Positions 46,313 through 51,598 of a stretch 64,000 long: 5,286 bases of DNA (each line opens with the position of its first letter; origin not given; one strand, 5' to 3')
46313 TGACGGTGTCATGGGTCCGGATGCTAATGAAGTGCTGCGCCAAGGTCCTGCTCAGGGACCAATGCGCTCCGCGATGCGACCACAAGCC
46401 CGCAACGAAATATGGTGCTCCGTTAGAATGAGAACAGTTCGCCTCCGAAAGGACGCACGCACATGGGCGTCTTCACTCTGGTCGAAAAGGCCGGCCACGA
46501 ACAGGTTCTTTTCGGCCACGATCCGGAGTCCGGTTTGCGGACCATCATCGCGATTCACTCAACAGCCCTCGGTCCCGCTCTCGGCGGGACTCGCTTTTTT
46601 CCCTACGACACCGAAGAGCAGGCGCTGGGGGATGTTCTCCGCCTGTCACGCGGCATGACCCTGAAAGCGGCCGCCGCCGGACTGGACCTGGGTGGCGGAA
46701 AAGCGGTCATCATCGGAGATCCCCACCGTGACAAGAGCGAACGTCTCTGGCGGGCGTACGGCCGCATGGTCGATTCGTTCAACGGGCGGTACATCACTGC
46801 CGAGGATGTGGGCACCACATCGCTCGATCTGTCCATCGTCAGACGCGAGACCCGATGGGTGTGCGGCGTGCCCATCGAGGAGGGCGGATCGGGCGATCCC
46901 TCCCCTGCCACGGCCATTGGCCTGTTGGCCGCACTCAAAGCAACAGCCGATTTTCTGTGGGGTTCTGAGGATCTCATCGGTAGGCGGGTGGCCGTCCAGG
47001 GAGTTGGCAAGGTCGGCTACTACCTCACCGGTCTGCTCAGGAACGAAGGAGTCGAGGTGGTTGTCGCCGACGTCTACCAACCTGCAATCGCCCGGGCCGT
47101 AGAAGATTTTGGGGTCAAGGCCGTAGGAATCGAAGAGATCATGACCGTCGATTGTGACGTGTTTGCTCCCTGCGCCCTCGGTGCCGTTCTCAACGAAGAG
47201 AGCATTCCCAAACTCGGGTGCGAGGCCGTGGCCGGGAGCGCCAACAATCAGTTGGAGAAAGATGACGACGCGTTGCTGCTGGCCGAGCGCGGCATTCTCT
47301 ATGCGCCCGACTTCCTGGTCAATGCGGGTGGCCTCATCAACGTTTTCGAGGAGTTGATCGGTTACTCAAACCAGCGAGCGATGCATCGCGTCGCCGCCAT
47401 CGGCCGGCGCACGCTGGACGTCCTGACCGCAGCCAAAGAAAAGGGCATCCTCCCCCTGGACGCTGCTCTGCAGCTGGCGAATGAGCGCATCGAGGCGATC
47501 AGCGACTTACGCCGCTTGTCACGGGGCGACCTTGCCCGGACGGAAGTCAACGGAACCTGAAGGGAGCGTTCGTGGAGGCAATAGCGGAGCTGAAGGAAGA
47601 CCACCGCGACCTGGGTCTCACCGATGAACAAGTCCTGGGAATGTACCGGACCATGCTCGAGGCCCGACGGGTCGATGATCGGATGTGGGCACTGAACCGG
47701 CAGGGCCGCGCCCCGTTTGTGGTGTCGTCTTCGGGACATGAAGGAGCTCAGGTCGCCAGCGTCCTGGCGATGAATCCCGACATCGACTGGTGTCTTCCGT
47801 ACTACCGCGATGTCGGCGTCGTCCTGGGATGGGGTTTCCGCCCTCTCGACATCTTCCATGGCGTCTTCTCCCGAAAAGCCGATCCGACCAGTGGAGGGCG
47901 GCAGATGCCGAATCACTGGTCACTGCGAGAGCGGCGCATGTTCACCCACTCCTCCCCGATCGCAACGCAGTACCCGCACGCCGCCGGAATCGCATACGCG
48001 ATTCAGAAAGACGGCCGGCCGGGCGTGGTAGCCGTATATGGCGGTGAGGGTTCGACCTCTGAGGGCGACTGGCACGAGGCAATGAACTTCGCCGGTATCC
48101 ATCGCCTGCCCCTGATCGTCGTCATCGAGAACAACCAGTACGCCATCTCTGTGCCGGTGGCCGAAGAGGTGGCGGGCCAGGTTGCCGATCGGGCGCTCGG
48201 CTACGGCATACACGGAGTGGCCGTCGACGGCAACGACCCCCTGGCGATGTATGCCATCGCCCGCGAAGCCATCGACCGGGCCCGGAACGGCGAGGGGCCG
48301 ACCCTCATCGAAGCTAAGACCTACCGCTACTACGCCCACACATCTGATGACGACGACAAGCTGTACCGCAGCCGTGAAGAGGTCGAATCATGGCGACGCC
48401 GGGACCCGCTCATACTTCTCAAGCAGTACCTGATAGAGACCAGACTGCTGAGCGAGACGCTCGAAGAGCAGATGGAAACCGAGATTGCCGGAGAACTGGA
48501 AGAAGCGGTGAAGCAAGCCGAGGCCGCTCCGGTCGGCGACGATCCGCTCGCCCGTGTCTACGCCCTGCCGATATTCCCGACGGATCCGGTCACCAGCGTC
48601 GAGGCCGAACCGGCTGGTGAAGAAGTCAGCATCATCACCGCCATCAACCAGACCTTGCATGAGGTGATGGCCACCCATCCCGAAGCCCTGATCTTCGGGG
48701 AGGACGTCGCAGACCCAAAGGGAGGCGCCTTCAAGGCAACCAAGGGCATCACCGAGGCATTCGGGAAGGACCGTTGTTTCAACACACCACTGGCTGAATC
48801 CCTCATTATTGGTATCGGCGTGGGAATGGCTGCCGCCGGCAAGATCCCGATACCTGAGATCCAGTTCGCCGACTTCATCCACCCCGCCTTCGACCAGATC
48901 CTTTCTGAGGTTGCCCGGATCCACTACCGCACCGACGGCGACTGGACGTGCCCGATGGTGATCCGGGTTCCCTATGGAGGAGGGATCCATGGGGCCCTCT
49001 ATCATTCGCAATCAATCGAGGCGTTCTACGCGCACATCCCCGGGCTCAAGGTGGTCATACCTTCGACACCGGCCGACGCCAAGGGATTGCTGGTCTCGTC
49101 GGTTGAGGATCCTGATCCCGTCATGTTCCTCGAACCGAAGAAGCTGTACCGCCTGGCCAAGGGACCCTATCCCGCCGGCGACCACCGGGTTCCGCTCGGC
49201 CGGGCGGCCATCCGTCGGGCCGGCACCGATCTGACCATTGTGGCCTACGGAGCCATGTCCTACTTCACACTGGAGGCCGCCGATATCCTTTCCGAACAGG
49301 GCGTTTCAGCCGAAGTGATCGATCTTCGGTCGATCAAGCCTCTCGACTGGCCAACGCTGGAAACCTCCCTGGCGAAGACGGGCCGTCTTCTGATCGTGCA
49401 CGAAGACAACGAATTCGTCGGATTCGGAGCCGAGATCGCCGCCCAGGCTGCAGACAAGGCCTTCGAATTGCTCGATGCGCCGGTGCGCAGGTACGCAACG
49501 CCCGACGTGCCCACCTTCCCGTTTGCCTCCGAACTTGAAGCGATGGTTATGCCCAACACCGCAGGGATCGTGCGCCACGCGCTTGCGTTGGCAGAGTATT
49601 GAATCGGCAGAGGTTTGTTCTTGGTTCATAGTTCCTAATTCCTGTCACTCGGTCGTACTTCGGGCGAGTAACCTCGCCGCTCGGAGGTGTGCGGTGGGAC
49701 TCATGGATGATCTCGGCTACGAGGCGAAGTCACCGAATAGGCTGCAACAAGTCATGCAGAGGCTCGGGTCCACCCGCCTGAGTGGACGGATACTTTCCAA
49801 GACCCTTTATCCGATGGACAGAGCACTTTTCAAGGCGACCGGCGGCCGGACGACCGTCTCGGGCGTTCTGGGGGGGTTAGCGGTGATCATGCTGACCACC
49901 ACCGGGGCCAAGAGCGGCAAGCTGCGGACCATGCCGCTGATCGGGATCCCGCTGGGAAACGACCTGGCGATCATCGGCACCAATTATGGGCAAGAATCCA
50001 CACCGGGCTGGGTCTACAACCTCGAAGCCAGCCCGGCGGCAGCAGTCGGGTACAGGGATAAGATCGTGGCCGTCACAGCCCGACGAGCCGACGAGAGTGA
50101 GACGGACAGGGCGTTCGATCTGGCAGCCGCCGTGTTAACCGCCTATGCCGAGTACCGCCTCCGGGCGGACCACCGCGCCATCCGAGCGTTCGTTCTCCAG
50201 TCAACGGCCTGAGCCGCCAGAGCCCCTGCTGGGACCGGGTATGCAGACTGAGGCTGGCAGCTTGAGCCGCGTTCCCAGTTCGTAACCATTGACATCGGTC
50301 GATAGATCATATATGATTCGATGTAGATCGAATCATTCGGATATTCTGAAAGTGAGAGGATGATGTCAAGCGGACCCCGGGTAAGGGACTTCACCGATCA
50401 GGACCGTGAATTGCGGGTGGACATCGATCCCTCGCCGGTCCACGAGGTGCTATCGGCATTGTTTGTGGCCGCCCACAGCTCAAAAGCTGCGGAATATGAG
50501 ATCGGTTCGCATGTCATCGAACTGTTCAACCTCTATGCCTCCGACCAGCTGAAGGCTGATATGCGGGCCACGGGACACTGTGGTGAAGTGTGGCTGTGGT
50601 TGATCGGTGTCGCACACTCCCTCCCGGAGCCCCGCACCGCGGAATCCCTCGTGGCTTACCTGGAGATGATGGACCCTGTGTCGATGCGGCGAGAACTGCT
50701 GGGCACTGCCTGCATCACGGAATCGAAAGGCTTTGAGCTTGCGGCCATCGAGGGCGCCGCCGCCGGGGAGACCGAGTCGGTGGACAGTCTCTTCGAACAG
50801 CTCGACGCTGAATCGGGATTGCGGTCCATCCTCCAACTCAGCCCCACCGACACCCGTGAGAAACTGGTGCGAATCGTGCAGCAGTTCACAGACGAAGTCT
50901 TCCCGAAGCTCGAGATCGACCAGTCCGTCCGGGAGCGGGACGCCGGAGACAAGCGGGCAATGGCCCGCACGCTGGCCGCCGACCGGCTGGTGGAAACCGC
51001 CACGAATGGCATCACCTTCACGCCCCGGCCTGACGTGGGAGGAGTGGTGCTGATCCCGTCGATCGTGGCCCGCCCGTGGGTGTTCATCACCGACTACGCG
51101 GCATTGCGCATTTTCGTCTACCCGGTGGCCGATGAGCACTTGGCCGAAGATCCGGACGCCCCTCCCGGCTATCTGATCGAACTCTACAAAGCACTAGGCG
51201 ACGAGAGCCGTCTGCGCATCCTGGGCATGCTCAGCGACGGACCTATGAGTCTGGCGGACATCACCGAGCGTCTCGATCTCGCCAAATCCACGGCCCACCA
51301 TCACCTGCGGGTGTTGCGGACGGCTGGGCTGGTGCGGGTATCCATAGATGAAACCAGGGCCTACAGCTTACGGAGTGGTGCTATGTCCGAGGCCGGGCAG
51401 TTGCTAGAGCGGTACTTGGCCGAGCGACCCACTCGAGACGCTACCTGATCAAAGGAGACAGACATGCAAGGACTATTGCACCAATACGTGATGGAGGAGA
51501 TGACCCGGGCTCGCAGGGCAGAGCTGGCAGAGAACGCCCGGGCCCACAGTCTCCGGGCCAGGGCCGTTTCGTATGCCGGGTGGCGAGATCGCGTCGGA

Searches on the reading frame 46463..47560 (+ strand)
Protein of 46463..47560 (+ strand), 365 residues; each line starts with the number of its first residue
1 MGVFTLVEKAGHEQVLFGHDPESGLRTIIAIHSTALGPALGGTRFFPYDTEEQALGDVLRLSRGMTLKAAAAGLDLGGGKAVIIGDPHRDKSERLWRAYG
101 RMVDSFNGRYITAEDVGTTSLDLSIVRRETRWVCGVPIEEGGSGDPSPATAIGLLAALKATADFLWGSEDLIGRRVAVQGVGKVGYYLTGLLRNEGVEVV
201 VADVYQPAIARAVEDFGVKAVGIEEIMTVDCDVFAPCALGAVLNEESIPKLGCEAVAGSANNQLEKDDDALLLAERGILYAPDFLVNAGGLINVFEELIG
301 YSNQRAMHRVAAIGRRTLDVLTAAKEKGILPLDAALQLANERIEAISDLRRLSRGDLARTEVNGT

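Call 62: search_protein_families(library=pfam, proteins=[window:46463-47560:+], max_evalue=0.0001)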
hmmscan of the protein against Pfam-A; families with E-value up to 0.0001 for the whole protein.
window:46463-47560:+ (365 aa): 2 families
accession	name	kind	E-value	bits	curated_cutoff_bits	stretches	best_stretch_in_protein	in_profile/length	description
PF02812.23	ELFV_dehydrog_N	-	5.7e-27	94.4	25.3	1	12-131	1-128/129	Glu/Leu/Phe/Val dehydrogenase, dimerisation domain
PF00208.27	ELFV_dehydrog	-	7e-19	68.9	23.4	2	218-297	99-180/241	Glutamate/Leucine/Phenylalanine/Valine dehydrogenase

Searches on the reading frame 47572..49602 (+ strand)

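Call 62: search_protein_families(library=pfam, proteins=[window:47572-49602:+], max_evalue=0.0001)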
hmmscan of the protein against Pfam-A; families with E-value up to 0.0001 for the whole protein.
window:47572-49602:+ (676 aa): 5 families
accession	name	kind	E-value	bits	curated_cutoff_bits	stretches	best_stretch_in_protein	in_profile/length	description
PF00676.26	E1_dh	-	1.1e-84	284.4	22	1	25-320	1-295/300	Dehydrogenase E1 component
PF02779.29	Transket_pyr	-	4.4e-42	144.1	27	1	351-527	2-173/174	Transketolase, pyrimidine binding domain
PF02780.25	Transketolase_C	-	1.4e-38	132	25.9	1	543-666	1-124/124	Transketolase, C-terminal domain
PF00456.26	Transketolase_N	-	1.5e-05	24.6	22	1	155-251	149-244/334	Transketolase, thiamine diphosphate binding domain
PF13292.11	DXP_synthase_N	-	8.3e-05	22.4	21.2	0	132-196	115-179/274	1-deoxy-D-xylulose-5-phosphate synthase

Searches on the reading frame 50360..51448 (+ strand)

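Call 62: search_protein_families(library=pfam, proteins=[window:50360-51448:+], max_evalue=0.0001)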
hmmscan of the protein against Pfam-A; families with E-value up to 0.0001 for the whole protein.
window:50360-51448:+ (362 aa): 6 families
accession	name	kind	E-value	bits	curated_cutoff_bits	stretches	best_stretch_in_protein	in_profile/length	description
PF12840.13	HTH_20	-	4.3e-15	55.8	27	1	279-327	1-50/51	Helix-turn-helix domain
PF01022.26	HTH_5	-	8.2e-14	51.7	22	1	281-326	1-46/47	Bacterial regulatory protein, arsR family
PF09339.16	HTH_IclR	-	2.8e-08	33.9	22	1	292-326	13-49/52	IclR helix-turn-helix domain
PF13412.12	HTH_24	-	1.8e-06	27.9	21.9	1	281-326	2-48/48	Winged helix-turn-helix DNA-binding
PF12802.13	MarR_2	-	2.2e-06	28.2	27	1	284-330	7-55/61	MarR family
PF25213.1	HVO_A0261_N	-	1.3e-05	25.4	35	1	282-328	11-57/86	HVO_A0261 N-terminal domain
